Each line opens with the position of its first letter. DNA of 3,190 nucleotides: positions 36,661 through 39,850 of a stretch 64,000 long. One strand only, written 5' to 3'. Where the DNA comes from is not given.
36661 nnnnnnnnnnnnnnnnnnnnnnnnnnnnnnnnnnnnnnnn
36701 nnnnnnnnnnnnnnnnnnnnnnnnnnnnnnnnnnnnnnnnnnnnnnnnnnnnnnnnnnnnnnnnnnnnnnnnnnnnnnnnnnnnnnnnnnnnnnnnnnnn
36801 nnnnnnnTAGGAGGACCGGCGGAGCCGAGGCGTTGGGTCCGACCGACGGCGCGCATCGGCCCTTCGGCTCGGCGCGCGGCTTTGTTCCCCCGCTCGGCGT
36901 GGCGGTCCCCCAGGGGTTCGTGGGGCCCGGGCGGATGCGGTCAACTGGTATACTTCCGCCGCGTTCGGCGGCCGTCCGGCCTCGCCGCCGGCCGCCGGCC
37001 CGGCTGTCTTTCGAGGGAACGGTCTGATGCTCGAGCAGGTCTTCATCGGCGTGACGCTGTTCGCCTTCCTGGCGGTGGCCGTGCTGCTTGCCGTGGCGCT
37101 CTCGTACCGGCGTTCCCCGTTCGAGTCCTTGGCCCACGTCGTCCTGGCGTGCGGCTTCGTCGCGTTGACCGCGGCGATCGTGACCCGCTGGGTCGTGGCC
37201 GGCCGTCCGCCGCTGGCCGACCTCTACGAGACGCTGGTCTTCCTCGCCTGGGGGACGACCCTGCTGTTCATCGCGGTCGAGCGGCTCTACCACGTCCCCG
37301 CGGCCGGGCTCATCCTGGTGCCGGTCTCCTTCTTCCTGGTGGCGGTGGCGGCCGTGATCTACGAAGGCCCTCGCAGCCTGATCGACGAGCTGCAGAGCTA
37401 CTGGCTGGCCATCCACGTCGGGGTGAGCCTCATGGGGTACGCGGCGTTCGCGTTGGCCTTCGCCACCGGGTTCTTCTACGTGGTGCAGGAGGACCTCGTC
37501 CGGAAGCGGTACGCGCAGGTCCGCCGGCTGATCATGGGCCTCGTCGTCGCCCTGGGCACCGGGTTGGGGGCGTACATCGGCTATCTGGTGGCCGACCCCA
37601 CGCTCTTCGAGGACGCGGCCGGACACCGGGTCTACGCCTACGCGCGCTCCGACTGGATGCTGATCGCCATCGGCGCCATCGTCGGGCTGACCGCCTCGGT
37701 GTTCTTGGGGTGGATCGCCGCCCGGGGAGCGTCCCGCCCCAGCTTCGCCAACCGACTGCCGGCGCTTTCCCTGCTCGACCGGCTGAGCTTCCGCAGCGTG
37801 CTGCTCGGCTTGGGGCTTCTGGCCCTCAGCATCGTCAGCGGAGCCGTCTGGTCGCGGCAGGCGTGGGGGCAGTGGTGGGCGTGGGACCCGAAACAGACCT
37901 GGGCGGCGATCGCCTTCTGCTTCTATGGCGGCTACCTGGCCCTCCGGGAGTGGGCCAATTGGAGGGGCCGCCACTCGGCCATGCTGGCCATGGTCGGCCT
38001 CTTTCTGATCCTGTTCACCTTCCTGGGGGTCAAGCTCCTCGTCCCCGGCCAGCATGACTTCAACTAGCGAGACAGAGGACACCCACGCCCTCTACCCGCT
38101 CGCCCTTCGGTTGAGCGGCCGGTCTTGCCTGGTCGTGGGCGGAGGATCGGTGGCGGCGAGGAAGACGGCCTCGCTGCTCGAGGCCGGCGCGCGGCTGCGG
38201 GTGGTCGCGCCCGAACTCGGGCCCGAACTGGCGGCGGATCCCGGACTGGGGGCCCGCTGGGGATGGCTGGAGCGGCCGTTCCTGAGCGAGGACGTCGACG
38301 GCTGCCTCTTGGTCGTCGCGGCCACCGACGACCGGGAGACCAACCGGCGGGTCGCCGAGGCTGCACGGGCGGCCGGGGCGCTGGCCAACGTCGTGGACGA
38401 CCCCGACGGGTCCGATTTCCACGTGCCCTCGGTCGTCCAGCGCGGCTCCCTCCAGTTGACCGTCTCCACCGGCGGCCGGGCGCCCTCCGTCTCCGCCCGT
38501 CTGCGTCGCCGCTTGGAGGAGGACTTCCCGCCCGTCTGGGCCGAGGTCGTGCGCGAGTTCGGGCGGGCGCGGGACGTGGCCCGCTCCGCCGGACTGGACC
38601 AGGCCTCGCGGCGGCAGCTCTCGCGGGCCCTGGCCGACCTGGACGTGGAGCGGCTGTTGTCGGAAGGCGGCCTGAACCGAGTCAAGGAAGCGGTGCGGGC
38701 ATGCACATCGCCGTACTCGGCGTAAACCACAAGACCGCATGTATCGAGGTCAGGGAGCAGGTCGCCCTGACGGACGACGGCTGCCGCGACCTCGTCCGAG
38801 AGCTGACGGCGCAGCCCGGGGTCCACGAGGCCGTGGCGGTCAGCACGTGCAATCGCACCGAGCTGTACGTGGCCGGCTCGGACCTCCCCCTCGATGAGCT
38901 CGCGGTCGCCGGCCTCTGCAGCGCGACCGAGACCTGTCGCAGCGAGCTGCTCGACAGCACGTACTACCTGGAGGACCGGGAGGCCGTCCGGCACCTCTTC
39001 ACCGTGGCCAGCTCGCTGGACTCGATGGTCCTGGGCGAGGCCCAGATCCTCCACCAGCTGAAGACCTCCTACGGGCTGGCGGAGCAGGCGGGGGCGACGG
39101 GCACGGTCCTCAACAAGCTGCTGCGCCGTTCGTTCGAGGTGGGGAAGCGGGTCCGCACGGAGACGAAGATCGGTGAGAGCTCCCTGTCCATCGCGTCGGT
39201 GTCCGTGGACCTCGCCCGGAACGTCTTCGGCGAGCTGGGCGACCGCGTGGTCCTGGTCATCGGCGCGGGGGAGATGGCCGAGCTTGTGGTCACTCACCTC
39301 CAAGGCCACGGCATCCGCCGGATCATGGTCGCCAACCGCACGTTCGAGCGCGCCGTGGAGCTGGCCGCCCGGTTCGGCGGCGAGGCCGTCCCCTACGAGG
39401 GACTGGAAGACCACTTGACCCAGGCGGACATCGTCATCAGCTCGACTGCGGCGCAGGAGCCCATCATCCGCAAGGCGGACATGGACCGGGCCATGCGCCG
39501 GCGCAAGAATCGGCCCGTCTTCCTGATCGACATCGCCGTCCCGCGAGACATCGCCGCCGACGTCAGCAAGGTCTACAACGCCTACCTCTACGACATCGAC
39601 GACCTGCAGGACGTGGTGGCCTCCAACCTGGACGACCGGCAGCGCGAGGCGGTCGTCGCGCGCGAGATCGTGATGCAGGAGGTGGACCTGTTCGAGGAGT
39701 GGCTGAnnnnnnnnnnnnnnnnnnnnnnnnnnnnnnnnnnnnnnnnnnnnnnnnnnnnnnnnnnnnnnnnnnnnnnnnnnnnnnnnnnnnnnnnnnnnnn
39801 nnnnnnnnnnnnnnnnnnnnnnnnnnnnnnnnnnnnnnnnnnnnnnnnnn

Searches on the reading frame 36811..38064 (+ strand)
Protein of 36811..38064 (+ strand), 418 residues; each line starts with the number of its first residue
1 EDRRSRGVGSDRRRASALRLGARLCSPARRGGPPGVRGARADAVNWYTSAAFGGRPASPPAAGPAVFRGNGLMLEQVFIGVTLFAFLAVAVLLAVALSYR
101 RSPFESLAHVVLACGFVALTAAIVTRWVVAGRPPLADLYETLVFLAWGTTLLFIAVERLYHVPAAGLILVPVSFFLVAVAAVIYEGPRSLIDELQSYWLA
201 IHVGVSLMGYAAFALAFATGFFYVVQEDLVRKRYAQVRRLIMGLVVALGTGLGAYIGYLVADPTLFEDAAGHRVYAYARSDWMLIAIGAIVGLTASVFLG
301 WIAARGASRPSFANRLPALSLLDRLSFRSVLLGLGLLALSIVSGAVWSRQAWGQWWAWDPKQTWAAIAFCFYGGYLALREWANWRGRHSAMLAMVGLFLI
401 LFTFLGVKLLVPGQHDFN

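Call 8: search_protein_families(library=pfam, proteins=[window:36811-38064:+], max_evalue=0.001)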
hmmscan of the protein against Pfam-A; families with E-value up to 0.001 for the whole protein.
window:36811-38064:+ (418 aa): 1 family
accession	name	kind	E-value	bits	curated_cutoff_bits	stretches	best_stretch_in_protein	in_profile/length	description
PF01578.25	Cytochrom_C_asm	-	2e-40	139.1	29.9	1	136-413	2-210/212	Cytochrome C assembly protein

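Call 67: search_protein_families(library=ncbifam, proteins=[window:36811-38064:+], max_evalue=0.0001)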
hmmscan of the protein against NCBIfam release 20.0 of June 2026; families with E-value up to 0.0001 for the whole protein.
window:36811-38064:+ (418 aa): 2 families
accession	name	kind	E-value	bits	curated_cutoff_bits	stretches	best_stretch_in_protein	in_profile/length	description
TIGR03144.1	cytochr_II_ccsB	equivalog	1.4e-59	201.8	187.6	1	113-417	3-251/252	c-type cytochrome biogenesis protein CcsB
TIGR01191.1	ccmC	subfamily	5.3e-09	36.3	186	1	330-400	53-126/184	heme ABC transporter permease CcmC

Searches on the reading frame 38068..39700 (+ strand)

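Call 67: search_protein_families(library=ncbifam, proteins=[window:38068-39700:+], max_evalue=0.0001)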
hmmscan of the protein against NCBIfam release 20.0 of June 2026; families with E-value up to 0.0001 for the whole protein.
window:38068-39700:+ (544 aa): 16 families
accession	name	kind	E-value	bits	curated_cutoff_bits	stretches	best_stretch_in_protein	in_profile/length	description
TIGR01035.1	hemA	equivalog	4.4e-113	378.4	209.55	1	214-543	1-330/416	glutamyl-tRNA reductase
NF000744.0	PRK00045.1-3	equivalog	8.3e-94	315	429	1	212-543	1-338/447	glutamyl-tRNA reductase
NF010548.0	PRK13940.1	equivalog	1.8e-49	168.7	469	1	214-540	3-323/414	glutamyl-tRNA reductase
NF000750.0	PRK00045.3-4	equivalog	1.7e-45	155.8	289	1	216-543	5-329/439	glutamyl-tRNA reductase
NF000752.0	PRK00045.4-2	equivalog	1.3e-37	130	381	1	257-543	49-311/412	glutamyl-tRNA reductase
NF000751.1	PRK00045.4-1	equivalog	3e-30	105.6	478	1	256-460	48-249/426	glutamyl-tRNA reductase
NF001909.0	PRK00676.1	equivalog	2.8e-17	62.8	478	1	212-523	1-293/338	glutamyl-tRNA reductase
NF001312.0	PRK00258.1-4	equivalog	5.9e-09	35.6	295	1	394-462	129-199/285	shikimate dehydrogenase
NF001310.0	PRK00258.1-2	equivalog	9.3e-09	34.8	221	1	381-462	110-196/279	shikimate dehydrogenase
NF001319.0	PRK00258.3-3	equivalog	6.9e-08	31.9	252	1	388-461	119-193/279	shikimate dehydrogenase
NF004793.0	PRK06141.1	equivalog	3.1e-07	29.7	322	1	393-472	126-209/314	bifunctional Delta(1)-pyrroline-2-carboxylate/Delta(1)-piperideine-2-carboxylate reductase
TIGR00507.1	aroE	equivalog_domain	4.6e-07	29.3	200.2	1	388-462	112-188/270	shikimate dehydrogenase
NF005603.0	PRK07340.1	equivalog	7.1e-07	28.8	266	1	378-474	114-212/307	delta(1)-pyrroline-2-carboxylate reductase family protein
NF006379.0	PRK08618.1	equivalog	1.9e-06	27.4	417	1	393-471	128-211/326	ornithine cyclodeaminase family protein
TIGR02992.1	ectoine_eutC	equivalog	1.2e-05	24.6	471.65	1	393-471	130-213/326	ectoine utilization protein EutC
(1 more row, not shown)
